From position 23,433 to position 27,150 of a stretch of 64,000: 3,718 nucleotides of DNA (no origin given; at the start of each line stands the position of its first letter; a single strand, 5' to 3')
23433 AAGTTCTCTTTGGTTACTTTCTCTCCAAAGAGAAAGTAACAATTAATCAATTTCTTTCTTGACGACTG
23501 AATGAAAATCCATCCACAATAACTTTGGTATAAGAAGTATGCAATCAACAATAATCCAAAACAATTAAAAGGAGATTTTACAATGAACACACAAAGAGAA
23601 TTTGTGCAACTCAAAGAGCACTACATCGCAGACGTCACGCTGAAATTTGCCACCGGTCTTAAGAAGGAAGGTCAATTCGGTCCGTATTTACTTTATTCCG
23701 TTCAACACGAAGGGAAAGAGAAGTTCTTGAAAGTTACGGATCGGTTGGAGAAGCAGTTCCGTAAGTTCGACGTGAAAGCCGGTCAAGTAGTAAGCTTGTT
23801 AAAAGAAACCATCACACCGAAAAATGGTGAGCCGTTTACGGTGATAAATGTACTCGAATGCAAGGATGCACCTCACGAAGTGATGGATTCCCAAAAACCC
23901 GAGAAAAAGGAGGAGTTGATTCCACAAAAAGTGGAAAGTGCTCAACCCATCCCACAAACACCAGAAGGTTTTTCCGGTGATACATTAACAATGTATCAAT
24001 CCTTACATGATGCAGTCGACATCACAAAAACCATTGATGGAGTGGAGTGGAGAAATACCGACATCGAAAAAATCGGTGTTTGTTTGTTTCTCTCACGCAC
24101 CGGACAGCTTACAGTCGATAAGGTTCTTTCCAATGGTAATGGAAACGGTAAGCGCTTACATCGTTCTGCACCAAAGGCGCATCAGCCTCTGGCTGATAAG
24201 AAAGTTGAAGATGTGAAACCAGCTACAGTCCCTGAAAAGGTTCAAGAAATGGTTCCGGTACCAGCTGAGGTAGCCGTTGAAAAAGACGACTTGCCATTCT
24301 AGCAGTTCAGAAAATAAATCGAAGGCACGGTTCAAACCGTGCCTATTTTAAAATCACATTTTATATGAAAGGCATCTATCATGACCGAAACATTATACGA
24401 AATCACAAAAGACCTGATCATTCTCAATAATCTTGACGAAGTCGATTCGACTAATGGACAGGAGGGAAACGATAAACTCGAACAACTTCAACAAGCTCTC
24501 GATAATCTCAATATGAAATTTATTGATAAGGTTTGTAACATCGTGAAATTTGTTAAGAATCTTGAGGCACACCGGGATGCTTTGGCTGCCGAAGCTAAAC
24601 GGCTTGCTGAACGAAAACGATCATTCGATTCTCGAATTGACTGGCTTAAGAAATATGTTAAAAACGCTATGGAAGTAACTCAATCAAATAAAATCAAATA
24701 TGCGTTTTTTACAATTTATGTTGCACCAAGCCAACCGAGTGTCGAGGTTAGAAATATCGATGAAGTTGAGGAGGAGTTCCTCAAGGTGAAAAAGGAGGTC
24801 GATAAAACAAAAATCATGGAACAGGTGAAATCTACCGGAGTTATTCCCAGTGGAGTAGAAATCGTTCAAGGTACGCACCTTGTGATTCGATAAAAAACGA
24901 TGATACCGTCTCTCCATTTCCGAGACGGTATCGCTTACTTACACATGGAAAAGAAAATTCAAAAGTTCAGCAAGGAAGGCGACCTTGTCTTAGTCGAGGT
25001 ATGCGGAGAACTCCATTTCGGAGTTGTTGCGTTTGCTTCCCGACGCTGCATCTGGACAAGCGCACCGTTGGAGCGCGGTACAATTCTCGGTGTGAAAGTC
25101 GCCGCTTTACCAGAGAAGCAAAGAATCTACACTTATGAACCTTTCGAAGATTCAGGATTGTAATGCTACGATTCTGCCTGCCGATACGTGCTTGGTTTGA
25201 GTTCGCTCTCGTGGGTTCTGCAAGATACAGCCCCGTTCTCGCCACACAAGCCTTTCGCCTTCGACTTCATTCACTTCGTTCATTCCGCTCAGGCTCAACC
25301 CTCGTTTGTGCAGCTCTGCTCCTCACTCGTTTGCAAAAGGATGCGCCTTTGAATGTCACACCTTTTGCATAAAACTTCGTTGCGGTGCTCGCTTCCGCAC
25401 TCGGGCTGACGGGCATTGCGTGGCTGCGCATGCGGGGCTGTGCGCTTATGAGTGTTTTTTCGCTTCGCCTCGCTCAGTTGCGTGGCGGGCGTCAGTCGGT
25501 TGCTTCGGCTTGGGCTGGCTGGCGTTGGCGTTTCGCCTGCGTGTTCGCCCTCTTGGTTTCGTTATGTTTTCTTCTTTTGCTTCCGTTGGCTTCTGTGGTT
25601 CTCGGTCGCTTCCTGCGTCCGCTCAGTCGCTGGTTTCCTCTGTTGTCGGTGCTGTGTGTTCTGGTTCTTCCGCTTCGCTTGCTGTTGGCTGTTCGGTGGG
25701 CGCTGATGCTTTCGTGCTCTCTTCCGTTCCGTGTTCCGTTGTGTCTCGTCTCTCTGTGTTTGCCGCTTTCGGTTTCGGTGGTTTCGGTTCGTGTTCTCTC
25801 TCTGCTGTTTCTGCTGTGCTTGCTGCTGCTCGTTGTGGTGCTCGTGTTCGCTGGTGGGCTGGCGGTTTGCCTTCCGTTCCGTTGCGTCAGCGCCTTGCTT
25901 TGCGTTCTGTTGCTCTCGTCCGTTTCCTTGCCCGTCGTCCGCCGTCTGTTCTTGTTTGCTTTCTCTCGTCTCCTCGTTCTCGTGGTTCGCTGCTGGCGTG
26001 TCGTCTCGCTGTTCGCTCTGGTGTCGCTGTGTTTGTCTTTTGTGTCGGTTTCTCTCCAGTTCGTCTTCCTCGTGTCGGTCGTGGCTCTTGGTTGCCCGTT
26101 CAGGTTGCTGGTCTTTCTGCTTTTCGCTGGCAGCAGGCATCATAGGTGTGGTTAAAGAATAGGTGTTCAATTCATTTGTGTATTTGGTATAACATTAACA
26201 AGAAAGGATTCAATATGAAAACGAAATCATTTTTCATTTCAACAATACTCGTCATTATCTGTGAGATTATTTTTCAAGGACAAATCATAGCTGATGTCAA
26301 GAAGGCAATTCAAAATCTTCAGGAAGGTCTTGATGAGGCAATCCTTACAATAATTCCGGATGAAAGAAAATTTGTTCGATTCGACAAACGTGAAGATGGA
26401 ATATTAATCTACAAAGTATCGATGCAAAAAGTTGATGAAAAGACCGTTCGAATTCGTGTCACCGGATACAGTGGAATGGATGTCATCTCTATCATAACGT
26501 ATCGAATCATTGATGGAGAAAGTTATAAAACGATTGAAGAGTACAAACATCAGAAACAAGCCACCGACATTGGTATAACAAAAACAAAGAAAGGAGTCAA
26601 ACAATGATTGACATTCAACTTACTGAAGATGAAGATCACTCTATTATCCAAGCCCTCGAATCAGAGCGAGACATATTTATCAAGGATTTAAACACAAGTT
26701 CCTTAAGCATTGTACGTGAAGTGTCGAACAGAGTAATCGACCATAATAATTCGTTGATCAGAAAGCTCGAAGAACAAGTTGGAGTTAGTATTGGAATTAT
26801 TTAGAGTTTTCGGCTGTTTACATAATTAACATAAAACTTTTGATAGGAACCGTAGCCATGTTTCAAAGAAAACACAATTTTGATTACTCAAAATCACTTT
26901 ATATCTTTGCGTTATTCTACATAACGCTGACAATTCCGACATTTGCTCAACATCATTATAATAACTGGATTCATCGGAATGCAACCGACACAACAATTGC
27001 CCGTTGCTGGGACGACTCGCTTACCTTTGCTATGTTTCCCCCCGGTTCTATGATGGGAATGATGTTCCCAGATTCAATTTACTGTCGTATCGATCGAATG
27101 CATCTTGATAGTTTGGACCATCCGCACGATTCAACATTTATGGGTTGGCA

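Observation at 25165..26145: ~750-nt tract essentially lacking adenine on one strand, with constraint at the nucleotide rather than the protein level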

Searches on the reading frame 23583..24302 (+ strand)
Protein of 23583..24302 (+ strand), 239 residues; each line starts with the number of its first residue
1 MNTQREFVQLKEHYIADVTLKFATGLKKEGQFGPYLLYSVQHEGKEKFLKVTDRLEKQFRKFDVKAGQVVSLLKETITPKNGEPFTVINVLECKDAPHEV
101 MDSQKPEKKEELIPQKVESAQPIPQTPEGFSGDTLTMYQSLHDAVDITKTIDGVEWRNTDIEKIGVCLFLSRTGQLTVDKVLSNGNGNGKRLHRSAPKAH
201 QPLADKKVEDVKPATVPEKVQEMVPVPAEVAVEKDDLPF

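Call 9: search_protein_families(library=pfam, proteins=[window:23583-24302:+], max_evalue=0.01)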
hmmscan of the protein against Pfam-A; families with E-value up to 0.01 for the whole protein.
window:23583-24302:+ (239 aa): 0 families

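Call 10: search_protein_families(library=phrogs, proteins=[window:23583-24302:+], max_evalue=0.01)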
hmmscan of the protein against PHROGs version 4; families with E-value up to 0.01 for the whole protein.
window:23583-24302:+ (239 aa): 0 families

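Call 67: search_protein_families(library=pfam, proteins=[window:23583-24302:+], max_evalue=1)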
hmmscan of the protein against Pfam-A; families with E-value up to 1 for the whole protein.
window:23583-24302:+ (239 aa): 0 families

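Call 91: search_protein_families(library=padloc, proteins=[window:23583-24302:+], max_evalue=0.01)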
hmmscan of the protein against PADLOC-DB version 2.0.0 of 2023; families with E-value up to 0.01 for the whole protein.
window:23583-24302:+ (239 aa): 0 families

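Call 93: search_protein_families(library=ncbifam, proteins=[window:23583-24302:+], max_evalue=0.01)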
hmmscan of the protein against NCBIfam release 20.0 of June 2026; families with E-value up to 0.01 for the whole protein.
window:23583-24302:+ (239 aa): 0 families

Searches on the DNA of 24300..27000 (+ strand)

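Call 7: search_dna_similar(query=window:24300-27000:+, collection=phages, mode=distant)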
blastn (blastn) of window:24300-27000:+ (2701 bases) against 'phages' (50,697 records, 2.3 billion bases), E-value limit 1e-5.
No match.

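Call 36: search_rna_families(sources=[L009, L011, L016], threshold=evalue, max_evalue=0.1, show_alignments=3)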
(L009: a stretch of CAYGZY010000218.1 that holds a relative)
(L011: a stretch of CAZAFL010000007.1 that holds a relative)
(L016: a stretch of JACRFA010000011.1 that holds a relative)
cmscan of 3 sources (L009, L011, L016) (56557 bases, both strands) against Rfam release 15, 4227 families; matches with E-value up to 0.1: 0.
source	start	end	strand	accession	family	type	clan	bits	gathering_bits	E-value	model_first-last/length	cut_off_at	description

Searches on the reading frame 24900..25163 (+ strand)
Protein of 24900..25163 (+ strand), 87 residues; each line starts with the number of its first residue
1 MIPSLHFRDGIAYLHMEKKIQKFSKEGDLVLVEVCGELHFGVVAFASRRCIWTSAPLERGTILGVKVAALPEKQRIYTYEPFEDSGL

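Call 9: search_protein_families(library=pfam, proteins=[window:24900-25163:+], max_evalue=0.01)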
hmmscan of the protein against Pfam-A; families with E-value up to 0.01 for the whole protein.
window:24900-25163:+ (87 aa): 0 families

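Call 10: search_protein_families(library=phrogs, proteins=[window:24900-25163:+], max_evalue=0.01)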
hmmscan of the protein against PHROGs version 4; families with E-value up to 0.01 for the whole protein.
window:24900-25163:+ (87 aa): 0 families

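Call 67: search_protein_families(library=pfam, proteins=[window:24900-25163:+], max_evalue=1)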
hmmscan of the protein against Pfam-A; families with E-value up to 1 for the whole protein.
window:24900-25163:+ (87 aa): 1 family
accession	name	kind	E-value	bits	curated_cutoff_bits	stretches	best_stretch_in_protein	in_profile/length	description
PF16658.11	RF3_C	-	0.045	14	40.1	1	6-44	25-65/132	Class II release factor RF3, C-terminal domain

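Call 91: search_protein_families(library=padloc, proteins=[window:24900-25163:+], max_evalue=0.01)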
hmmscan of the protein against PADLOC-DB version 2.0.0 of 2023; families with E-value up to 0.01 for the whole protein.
window:24900-25163:+ (87 aa): 0 families

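Call 93: search_protein_families(library=ncbifam, proteins=[window:24900-25163:+], max_evalue=0.01)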
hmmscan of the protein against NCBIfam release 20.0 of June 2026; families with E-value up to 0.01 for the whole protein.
window:24900-25163:+ (87 aa): 0 families

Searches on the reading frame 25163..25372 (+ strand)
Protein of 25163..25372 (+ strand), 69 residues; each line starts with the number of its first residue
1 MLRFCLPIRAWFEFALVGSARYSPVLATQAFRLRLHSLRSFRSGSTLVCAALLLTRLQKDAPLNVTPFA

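Call 10: search_protein_families(library=phrogs, proteins=[window:25163-25372:+], max_evalue=0.01)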
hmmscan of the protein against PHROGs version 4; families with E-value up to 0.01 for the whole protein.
window:25163-25372:+ (69 aa): 0 families

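Call 67: search_protein_families(library=pfam, proteins=[window:25163-25372:+], max_evalue=1)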
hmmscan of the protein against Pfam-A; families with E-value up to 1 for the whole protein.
window:25163-25372:+ (69 aa): 0 families
